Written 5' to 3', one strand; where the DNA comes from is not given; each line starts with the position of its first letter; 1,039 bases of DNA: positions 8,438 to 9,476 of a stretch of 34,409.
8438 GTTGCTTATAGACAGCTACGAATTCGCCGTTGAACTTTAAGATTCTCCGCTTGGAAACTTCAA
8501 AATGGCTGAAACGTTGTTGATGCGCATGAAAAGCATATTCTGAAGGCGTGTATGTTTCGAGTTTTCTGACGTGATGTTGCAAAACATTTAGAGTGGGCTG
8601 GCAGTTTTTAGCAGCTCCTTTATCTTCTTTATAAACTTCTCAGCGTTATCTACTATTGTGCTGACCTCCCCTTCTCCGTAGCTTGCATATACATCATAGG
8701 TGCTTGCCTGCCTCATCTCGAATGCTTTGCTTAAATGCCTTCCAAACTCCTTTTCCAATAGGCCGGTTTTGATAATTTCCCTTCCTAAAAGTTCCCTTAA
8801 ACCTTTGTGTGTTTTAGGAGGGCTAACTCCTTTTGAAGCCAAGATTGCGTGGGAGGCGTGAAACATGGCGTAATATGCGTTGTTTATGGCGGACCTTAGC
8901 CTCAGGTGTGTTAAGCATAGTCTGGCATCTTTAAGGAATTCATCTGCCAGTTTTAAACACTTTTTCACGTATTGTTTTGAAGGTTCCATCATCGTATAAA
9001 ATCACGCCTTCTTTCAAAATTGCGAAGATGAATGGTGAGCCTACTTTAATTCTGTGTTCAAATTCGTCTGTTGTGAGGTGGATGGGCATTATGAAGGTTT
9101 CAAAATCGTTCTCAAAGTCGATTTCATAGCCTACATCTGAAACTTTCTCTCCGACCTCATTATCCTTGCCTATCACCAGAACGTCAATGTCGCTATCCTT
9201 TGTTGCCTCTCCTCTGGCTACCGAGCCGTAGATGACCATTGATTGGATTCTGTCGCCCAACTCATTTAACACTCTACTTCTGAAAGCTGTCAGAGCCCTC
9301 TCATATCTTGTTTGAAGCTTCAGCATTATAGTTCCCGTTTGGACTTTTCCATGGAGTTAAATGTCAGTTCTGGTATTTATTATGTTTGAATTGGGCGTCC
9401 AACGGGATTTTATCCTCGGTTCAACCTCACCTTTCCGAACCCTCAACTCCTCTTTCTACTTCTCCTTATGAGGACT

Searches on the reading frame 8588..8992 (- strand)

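Call 87: search_protein_families(library=pfam, proteins=[window:8588-8992:-], max_evalue=0.01)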
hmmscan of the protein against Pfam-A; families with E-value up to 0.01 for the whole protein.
window:8588-8992:- (134 aa): 1 family
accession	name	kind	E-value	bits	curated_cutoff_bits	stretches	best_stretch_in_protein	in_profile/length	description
PF05168.19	HEPN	-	4.2e-20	72.5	22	1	10-126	2-116/117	HEPN domain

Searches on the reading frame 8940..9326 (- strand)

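Call 87: search_protein_families(library=pfam, proteins=[window:8940-9326:-], max_evalue=0.01)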
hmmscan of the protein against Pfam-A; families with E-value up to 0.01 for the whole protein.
window:8940-9326:- (128 aa): 2 families
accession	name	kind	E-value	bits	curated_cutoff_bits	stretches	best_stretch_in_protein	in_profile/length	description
PF01909.29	NTP_transf_2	-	1.8e-11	44.7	21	1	20-75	8-64/93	Nucleotidyltransferase domain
PF18765.7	Polbeta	-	1.5e-10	41.5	26.9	1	25-112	11-89/93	Polymerase beta, Nucleotidyltransferase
